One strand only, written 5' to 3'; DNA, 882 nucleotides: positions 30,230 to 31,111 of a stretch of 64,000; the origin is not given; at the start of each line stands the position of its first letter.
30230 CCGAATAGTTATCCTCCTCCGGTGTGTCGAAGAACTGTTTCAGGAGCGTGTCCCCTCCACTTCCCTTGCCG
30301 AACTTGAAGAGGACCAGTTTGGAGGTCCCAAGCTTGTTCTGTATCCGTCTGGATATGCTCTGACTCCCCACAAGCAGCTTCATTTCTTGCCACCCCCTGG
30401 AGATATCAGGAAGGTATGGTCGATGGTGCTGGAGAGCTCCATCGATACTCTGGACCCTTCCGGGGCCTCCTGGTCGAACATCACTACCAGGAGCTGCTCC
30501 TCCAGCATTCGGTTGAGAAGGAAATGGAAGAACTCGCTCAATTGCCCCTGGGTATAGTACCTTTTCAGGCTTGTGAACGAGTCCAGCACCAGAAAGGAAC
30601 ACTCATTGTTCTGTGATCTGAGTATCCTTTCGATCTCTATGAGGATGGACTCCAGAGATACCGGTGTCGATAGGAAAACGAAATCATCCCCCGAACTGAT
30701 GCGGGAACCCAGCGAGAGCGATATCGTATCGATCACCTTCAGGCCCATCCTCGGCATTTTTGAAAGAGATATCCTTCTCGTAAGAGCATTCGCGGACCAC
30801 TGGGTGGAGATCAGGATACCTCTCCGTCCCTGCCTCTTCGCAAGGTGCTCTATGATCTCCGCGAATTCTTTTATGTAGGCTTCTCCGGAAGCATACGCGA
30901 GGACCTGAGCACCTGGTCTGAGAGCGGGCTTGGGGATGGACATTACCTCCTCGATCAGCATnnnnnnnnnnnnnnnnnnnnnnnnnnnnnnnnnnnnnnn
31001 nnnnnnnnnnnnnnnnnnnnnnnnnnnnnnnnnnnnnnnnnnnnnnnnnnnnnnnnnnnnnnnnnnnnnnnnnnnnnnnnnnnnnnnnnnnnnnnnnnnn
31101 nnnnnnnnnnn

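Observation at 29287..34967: KaiC-like ATPase plus two degenerate KaiC-like pseudo-ATPases in a tightly overlapping string with a TPR/PLD-like protein, a TraB-like protein and a zinc-ribbon protein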

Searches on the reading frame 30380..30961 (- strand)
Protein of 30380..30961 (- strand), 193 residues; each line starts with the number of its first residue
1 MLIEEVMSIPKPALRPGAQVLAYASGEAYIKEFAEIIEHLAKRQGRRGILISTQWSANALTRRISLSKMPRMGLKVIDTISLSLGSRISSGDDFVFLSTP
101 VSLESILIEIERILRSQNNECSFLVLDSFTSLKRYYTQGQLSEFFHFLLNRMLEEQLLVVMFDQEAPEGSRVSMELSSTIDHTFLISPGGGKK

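Call 3: search_protein_families(library=pfam, proteins=[window:30380-30961:-], max_evalue=0.1)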
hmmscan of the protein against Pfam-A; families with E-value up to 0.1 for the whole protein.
window:30380-30961:- (193 aa): 3 families
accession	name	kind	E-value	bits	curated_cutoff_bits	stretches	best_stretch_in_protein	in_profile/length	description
PF23365.1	DUF7090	-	1.3e-05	25.4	27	1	49-162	46-157/192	Family of unknown function (DUF7090)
PF24336.1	DUF7504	-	0.00081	20.3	27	1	35-182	17-175/179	Family of unknown function (DUF7504)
PF06745.19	ATPase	-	0.0042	16.9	26.6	1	41-170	44-168/231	KaiC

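Call 4: search_protein_families(library=ncbifam, proteins=[window:30380-30961:-], max_evalue=0.1)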
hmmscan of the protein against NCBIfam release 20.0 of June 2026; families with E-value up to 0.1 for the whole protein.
window:30380-30961:- (193 aa): 1 family
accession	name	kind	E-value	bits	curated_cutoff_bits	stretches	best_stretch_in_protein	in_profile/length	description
NF004723.0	PRK06067.1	subfamily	0.011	15.3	194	1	63-181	75-189/243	flagellar accessory protein FlaH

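Call 6: find_homologous_proteins(query=window:30380-30961:-, max_evalue=0.001)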
Query window:30380-30961:- (193 aa): 48 proteins with E <= 0.001 among 180 candidates.
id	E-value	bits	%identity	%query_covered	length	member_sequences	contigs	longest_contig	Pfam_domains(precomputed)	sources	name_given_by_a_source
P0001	1.7e-117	407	100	100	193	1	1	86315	PF23365.2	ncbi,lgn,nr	ncbi:MAG: hypothetical protein JXA22_05700 [Candidatus Thermoplasmatota archaeon]|nr:hypothetical pr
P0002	6.6e-79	282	67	100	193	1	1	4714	PF23365.2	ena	-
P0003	1.1e-78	281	67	100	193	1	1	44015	PF23365.2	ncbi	ncbi:MAG: hypothetical protein ACMUHU_00315 [Thermoplasmatota archaeon]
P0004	1.3e-76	274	67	100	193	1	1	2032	PF23365.2,PF24336.2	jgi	jgi:KaiC/GvpD/RAD55 family RecA-like ATPase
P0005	2.5e-76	273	67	100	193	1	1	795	PF23365.2,PF24336.2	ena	-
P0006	6.2e-76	272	65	100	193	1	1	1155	PF23365.2,PF24336.2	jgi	jgi:KaiC/GvpD/RAD55 family RecA-like ATPase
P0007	1.4e-75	271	66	100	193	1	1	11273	PF23365.2,PF24336.2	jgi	jgi:KaiC/GvpD/RAD55 family RecA-like ATPase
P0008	1.3e-74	268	66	100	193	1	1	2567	PF23365.2,PF24336.2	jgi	jgi:KaiC/GvpD/RAD55 family RecA-like ATPase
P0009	1.4e-74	268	66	100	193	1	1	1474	PF23365.2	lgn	-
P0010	1.8e-74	267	66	100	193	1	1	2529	PF23365.2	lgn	-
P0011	4.4e-74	266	66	99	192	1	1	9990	PF23365.2,PF24336.2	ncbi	-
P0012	5.1e-74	266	65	100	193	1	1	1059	PF23365.2,PF24336.2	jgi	jgi:KaiC/GvpD/RAD55 family RecA-like ATPase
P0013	1.1e-73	265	63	100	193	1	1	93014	PF23365.2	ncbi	ncbi:MAG: hypothetical protein ACMUHM_00630 [Thermoplasmatota archaeon]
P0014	2.2e-73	264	68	97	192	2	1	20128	PF23365.2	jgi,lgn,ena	-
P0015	8.5e-73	262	62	100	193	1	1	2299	PF23365.2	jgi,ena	-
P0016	3.3e-71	257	64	99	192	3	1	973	PF23365.2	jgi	jgi:KaiC/GvpD/RAD55 family RecA-like ATPase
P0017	3.9e-71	257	64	100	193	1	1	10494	PF23365.2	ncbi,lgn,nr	ncbi:MAG: hypothetical protein JW939_09625 [Candidatus Thermoplasmatota archaeon]|nr:hypothetical pr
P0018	4.9e-70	253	60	100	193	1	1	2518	PF24336.2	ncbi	-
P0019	6.9e-69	249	66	96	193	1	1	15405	PF23365.2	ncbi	ncbi:MAG: hypothetical protein ACMUFK_01570 [Thermoplasmatota archaeon]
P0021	6.2e-66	240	61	100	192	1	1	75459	PF23365.2,PF24336.2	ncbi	ncbi:MAG: hypothetical protein ACMUIE_02420 [Thermoplasmatota archaeon]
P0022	1.3e-64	235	59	100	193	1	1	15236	PF23365.2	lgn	-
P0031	9.1e-58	213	54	98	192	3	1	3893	PF23365.2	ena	-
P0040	3.7e-53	198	52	94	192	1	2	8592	PF23365.2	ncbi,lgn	-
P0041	7.5e-53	197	51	94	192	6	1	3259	PF23365.2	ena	-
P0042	2.2e-52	195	52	94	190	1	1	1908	PF23365.2,PF02645.22,PF24336.2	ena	-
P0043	4.8e-51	191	50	91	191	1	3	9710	PF23365.2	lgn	-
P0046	5.9e-48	181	49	90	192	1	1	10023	PF23365.2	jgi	-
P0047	1.3e-46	177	51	86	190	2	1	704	PF23365.2,PF24336.2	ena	-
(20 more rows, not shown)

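Call 9: find_related_loci(query=A1, collection=genome_contigs, flank=9000)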
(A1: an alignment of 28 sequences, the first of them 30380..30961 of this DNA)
Query A1 (193 aa) in genome_contigs; peptide patterns used: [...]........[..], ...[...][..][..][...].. (x = any residue, [..] = any of these).
176 stretches matched a pattern; 18 encode a relative of the query (tblastn E <= 1e-3); 18 distinct loci.
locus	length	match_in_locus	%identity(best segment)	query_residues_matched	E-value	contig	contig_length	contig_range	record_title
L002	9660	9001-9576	66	1-192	4e-83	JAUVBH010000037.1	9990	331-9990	MAG: Thermoplasmatota archaeon isolate CSMAG_240 CSMAG_240_k127_11799603_length_9990_cov_8.0000, whole genome shotgun se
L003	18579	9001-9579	63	1-193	1e-82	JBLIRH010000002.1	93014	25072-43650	MAG: Thermoplasmatota archaeon isolate MG1_202108_bin_178 MG1_202108_bin_178_scaffold_2, whole genome shotgun sequence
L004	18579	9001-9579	67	1-193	1e-87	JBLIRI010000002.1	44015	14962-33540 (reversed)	MAG: Thermoplasmatota archaeon isolate MG1_202007_bin_818 MG1_202007_bin_818_scaffold_2, whole genome shotgun sequence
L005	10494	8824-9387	64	1-188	2e-76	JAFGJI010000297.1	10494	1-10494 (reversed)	MAG: Thermoplasmatota archaeon isolate Zod_Metabat.266 k87_14040921, whole genome shotgun sequence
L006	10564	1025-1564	64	14-193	1e-74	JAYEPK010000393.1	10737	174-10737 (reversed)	MAG: Thermoplasmatota archaeon isolate MAG002 MAG002_393, whole genome shotgun sequence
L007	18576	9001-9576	61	1-193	2e-73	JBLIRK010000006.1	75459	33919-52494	MAG: Thermoplasmatota archaeon isolate MF1_202111_bin_395 MF1_202111_bin_395_scaffold_6, whole genome shotgun sequence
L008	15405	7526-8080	66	9-193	1e-77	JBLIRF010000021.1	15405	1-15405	MAG: Thermoplasmatota archaeon isolate MG2_202303_bin_37 MG2_202303_bin_37_scaffold_21, whole genome shotgun sequence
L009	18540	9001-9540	60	14-193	3e-69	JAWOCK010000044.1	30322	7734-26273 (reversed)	MAG: Thermoplasmatota archaeon isolate BLK5-1.bin.203 k191_15545, whole genome shotgun sequence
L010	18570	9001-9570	55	1-190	3e-67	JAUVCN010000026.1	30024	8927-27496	MAG: Thermoplasmatales archaeon isolate CSMAG_272 CSMAG_272_k141_2059529_length_30024_cov_8.0000, whole genome shotgun s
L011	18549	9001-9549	54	1-183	3e-64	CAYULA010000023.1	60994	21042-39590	MAG TPA_asm: uncultured Thermoplasmatales archaeon isolate SRP141376_co4_191 genome assembly, contig: NODE_879_length_60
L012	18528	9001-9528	54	16-191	1e-63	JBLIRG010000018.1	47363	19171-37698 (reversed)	MAG: Thermoplasmatota archaeon isolate MG1_202111_bin_239 MG1_202111_bin_239_scaffold_18, whole genome shotgun sequence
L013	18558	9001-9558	53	1-186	6e-62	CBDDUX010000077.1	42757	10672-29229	MAG: Thermoplasmatota archaeon isolate Protein_d157_A_EX4484-6 genome assembly, contig: E3_1_d157_spades_c_000000000282,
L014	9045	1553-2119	49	4-192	3e-61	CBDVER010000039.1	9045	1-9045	MAG TPA_asm: uncultured Thermoplasmata archaeon isolate SRR22302360_binner12_Refined_34 genome assembly, contig: ERZ2507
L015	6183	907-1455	52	11-192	1e-60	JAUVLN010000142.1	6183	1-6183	MAG: Thermoplasmatota archaeon isolate CSMAG_507 CSMAG_507_k141_721470_length_6183_cov_9.0000, whole genome shotgun sequ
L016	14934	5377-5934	51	1-186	1e-58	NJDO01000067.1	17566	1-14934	MAG: Thermoplasmatales archaeon ex4484_6 ex4484_6_scaffold_5885_length_17566__count_2474, whole genome shotgun sequence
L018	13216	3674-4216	50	9-193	3e-57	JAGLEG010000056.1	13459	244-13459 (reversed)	MAG: Thermoplasmata archaeon isolate SW_4_56 ROV167.bin.56.fa_56, whole genome shotgun sequence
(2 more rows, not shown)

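Call 19: search_solved_structures(query=A1, max_evalue=1, show_alignments=1)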
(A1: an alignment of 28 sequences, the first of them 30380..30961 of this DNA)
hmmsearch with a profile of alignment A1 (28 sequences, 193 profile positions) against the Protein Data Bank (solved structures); distinct sequences matched with E-value up to 1: 4.
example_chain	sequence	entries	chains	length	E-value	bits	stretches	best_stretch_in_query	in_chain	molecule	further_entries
4yds_A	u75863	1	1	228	0.00019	24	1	103-188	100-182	Flagella-related protein H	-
2dt8_A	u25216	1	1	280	0.07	15.7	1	70-132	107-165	DegV family protein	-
1x7f_A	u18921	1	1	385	0.91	12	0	55-127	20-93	outer surface protein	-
9f0x_E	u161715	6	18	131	0.98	11.9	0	93-185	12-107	Relaxosome protein TraY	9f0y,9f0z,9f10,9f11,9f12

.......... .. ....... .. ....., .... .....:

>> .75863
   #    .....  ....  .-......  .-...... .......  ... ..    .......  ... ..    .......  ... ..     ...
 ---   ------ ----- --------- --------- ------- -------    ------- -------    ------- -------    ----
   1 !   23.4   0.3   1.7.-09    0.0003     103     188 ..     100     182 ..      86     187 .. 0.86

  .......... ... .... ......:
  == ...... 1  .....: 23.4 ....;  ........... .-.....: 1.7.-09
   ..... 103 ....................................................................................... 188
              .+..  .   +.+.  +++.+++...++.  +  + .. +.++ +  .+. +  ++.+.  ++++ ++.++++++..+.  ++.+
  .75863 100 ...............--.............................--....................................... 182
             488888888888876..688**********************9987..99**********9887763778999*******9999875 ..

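Call 35: search_protein_representatives(alignment_id=A1)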
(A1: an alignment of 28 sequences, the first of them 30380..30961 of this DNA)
Query: 28 sequences, 193 profile positions. Proteins with E-value up to 0.001 (for the whole library): 718; up to 1e-10: 84; up to 1e-30: 3. The best 150 are listed.
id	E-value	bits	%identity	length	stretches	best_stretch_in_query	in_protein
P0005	2.0e-91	320.9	-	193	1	1-192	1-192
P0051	4.1e-66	238.3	-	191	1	1-190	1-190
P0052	2.0e-33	131.7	-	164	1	31-190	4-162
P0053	2.2e-24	102.2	-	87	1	106-189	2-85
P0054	1.4e-18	83.2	-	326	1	14-186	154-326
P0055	1.8e-18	82.9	-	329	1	8-184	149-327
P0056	9.3e-18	80.6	-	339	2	40-188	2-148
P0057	1.7e-17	79.7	-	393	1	14-185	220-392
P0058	2.0e-17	79.5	-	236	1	15-189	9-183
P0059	3.1e-17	78.8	-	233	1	27-185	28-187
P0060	4.2e-17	78.4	-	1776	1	14-186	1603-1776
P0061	5.2e-17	78.1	-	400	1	18-185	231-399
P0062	1.7e-16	76.4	-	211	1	23-188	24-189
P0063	6.2e-16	74.6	-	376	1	19-184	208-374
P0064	6.5e-16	74.5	-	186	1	9-188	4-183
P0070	5.6e-15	71.5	-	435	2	16-182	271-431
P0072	9.6e-15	70.7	-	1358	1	21-185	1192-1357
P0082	8.0e-14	67.7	-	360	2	19-191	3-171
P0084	1.8e-13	66.5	-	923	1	15-185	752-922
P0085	2.4e-13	66.2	-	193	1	17-191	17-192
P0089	3.3e-13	65.7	-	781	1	14-184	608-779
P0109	7.8e-12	61.2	-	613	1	12-185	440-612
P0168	1.9e-09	53.5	-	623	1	14-185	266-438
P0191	6.0e-09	51.8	-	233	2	86-186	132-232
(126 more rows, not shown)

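Call 36: search_protein_families(library=pfam, proteins=[P0054, P0057, P0060, P0058, P0064, P0072, P0084, P0089, P0109, P0168], max_evalue=0.001)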
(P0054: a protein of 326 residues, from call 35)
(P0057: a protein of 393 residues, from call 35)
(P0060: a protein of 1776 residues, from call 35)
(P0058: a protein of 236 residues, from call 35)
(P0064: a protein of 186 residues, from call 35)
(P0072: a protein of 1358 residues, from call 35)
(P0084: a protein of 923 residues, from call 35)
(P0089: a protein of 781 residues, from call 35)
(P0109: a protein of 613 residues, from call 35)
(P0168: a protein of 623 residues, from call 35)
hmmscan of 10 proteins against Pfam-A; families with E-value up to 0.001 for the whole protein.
P0054 (326 aa): 2 families
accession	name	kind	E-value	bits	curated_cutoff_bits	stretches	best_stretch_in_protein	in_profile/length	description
PF24336.1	DUF7504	-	1.9e-06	28.9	27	1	161-324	5-177/179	Family of unknown function (DUF7504)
PF23365.1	DUF7090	-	1.5e-05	25.2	27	1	188-323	45-179/192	Family of unknown function (DUF7090)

P0057 (393 aa): 1 family
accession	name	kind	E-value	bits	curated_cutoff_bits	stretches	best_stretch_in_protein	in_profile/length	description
PF24336.1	DUF7504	-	5.1e-08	34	27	1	226-393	5-179/179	Family of unknown function (DUF7504)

P0060 (1776 aa): 12 families
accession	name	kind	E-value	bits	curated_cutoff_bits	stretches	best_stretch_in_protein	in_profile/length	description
PF14938.12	SNAP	-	8.9e-27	94.7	25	3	74-225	31-182/282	Soluble NSF attachment protein, SNAP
PF13424.12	TPR_12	-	3e-16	59.8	30.1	2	178-247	3-74/77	Tetratricopeptide repeat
PF05753.20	TRAP_beta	-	7.7e-08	32.4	22.4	0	1393-1436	77-121/178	Translocon-associated protein beta (TRAPB)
PF10633.15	NPCBM_assoc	-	2.2e-07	31.4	24.4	0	930-990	2-62/78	NPCBM-associated, NEW3 domain of alpha-galactosidase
PF07719.23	TPR_2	-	6e-07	29.5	27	0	139-165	2-28/34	Tetratricopeptide repeat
PF13584.12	BatD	-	1.3e-06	29.3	24.1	0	1347-1444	4-92/92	BatD DUF11 like domain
PF24336.1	DUF7504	-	8.3e-06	26.8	27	1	1638-1776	33-179/179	Family of unknown function (DUF7504)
PF00927.28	Transglut_C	-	3.4e-05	24.4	26.6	0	922-994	4-82/106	Transglutaminase family, C-terminal ig like domain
PF00207.28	A2M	-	3.5e-05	24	21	0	912-948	49-85/92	Alpha-2-macroglobulin family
PF06745.19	ATPase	-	6.1e-05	22.9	26.6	1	1631-1776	42-187/231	KaiC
PF07705.17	CARDB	-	0.00028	21.5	22.7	0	922-996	8-79/101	CARDB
PF16640.11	Big_3_5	-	0.00086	20.3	35.5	0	923-1021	2-86/88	Bacterial Ig-like domain (group 3)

P0058 (236 aa): 2 families
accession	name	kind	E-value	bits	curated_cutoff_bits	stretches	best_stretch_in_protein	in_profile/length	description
PF06745.19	ATPase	-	0.0001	22.2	26.6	1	37-165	46-170/231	KaiC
PF23365.1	DUF7090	-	0.00011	22.5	27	1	44-180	46-182/192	Family of unknown function (DUF7090)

P0064 (186 aa): 4 families
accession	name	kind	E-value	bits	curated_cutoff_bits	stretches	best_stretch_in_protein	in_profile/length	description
PF24336.1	DUF7504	-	9.3e-14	52.7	27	1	41-180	30-178/179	Family of unknown function (DUF7504)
PF06745.19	ATPase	-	2.9e-08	33.8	26.6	1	38-175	46-181/231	KaiC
PF23365.1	DUF7090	-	9.2e-07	29.2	27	1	80-181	82-182/192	Family of unknown function (DUF7090)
PF05763.18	DUF835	-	5e-05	23.5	33.1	1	86-151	54-112/136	Protein of unknown function (DUF835)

P0072 (1358 aa): 12 families
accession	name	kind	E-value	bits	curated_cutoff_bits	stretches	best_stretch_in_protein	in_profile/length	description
PF14938.12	SNAP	-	2.9e-31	109.4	25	4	136-293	33-190/282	Soluble NSF attachment protein, SNAP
PF13424.12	TPR_12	-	5.4e-15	55.8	30.1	2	217-284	2-71/77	Tetratricopeptide repeat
PF24336.1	DUF7504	-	3.5e-08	34.6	27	1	1220-1358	33-179/179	Family of unknown function (DUF7504)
PF05753.20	TRAP_beta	-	2.4e-06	27.5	22.4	0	967-1009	72-114/178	Translocon-associated protein beta (TRAPB)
PF23643.1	TRAPPC13_C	-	4.6e-06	27.1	27.9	0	633-701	9-77/95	Trafficking protein particle complex subunit 13, C-terminal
PF13428.12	TPR_14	-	9.4e-06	26.3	23.5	0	262-287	5-30/44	Tetratricopeptide repeat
PF06745.19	ATPase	-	2.2e-05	24.4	26.6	1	1214-1344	46-172/231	KaiC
PF07719.23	TPR_2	-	2.9e-05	24.3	27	0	260-286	3-29/34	Tetratricopeptide repeat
PF13174.12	TPR_6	-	3.9e-05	24.5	26.3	0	264-283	6-25/33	Tetratricopeptide repeat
PF00927.28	Transglut_C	-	0.00019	22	26.6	0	921-998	2-85/106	Transglutaminase family, C-terminal ig like domain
PF13176.12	TPR_7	-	0.00032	21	27.9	0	265-283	6-24/36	Tetratricopeptide repeat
PF07705.17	CARDB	-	0.00038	21.1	22.7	0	919-998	3-80/101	CARDB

P0084 (923 aa): 11 families
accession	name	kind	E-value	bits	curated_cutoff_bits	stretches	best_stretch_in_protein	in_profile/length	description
PF13424.12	TPR_12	-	1.2e-27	96.3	30.1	2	181-247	8-76/77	Tetratricopeptide repeat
PF14938.12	SNAP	-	9.5e-27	94.6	25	3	68-224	27-183/282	Soluble NSF attachment protein, SNAP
PF13181.12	TPR_8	-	3.1e-12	46.1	25.7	1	258-287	3-32/34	Tetratricopeptide repeat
PF07719.23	TPR_2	-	9.4e-11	41.4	27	0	259-285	4-30/34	Tetratricopeptide repeat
PF13176.12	TPR_7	-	1.9e-07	31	27.9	0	183-200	6-23/36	Tetratricopeptide repeat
PF00515.34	TPR_1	-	1.2e-06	28.5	27.8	0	259-285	4-30/34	Tetratricopeptide repeat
PF13432.12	TPR_16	-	2.2e-06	28.5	32.7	1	142-200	3-55/65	Tetratricopeptide repeat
PF13174.12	TPR_6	-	5.5e-06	27.1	26.3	0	177-199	1-23/33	Tetratricopeptide repeat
PF24336.1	DUF7504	-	1.4e-05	26.1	27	1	805-923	53-179/179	Family of unknown function (DUF7504)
PF23365.1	DUF7090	-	0.00028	21.1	27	0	810-922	70-181/192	Family of unknown function (DUF7090)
PF13428.12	TPR_14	-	0.00088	20.2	23.5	0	384-413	2-31/44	Tetratricopeptide repeat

P0089 (781 aa): 2 families
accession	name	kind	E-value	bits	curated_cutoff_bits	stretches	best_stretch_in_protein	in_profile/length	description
PF24336.1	DUF7504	-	5.5e-07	30.7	27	1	665-779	54-177/179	Family of unknown function (DUF7504)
PF06745.19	ATPase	-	1.7e-05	24.7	26.6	1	636-763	44-167/231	KaiC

P0109 (613 aa): 2 families
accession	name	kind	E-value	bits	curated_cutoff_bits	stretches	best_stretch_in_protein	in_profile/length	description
PF24336.1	DUF7504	-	0.00028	21.8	27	1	493-611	50-177/179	Family of unknown function (DUF7504)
PF06745.19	ATPase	-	0.00061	19.7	26.6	1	470-599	45-171/231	KaiC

P0168 (623 aa): 3 families
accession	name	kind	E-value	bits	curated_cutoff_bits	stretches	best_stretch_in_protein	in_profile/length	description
PF05763.18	DUF835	-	3.1e-27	95.4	33.1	1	490-617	10-136/136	Protein of unknown function (DUF835)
PF24336.1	DUF7504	-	8.6e-13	49.6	27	1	282-438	12-178/179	Family of unknown function (DUF7504)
PF06745.19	ATPase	-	1.3e-05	25.2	26.6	1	294-417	42-163/231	KaiC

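Call 42: list_cluster_members(proteins=[L003:5747-8143:+, L004:5748-8141:+, L007:5825-8206:+, L009:5796-8180:+, L010:5828-8212:+, L011:5833-8214:+, L013:5832-8213:+, L016:2039-4420:+, L018:438-2825:+, L002:5821-8223:+])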
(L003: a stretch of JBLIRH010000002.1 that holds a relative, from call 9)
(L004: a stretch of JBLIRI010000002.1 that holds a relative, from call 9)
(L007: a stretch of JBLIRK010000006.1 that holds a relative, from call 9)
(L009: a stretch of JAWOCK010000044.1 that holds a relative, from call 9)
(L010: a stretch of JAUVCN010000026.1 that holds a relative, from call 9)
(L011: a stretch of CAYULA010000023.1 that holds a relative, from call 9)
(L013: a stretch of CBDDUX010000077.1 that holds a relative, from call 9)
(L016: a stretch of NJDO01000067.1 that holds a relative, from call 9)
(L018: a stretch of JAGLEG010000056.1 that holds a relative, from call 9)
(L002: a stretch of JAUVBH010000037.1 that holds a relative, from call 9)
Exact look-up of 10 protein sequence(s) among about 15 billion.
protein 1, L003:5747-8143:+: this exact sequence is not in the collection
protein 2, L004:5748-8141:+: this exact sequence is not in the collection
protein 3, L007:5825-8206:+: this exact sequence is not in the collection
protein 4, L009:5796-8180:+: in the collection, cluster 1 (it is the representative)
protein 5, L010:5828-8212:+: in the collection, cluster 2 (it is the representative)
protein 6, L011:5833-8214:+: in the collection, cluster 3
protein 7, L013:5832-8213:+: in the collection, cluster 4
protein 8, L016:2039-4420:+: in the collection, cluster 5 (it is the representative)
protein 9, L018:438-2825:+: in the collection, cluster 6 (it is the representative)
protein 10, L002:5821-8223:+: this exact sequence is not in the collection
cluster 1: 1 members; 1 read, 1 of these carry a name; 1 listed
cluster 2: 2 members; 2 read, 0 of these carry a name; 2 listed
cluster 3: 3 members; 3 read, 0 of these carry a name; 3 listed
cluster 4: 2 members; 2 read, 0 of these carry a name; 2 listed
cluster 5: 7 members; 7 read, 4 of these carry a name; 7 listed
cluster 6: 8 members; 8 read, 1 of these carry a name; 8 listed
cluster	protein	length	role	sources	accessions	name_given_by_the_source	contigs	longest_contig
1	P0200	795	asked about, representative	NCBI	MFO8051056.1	MAG: tetratricopeptide repeat protein [Thermoplasmatota archaeon]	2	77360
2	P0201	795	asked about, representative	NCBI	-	-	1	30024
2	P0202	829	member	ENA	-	-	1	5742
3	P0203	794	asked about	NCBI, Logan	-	-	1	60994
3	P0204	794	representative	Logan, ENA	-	-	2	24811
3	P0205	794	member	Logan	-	-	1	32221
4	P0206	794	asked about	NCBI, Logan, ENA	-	-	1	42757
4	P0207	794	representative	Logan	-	-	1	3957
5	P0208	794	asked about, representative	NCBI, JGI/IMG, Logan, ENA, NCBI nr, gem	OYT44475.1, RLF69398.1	hypothetical protein B6U90_05160 [Thermoplasmatales archaeon ex4484_6] | MAG: hypothetical protein B6U90_05160 [Thermoplasmatales archaeon ex4484_6]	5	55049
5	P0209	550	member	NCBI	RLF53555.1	MAG: hypothetical protein DRN37_11515, partial [Thermoplasmata archaeon]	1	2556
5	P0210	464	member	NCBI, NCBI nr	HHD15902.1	MAG TPA: tetratricopeptide repeat protein, partial [Euryarchaeota archaeon] | tetratricopeptide repeat protein [Euryarchaeota archaeon]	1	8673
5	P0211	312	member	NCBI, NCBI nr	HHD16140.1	MAG TPA: tetratricopeptide repeat protein, partial [Euryarchaeota archaeon] | tetratricopeptide repeat protein [Euryarchaeota archaeon]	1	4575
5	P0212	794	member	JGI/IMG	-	-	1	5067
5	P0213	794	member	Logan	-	-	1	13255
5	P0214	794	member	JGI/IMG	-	-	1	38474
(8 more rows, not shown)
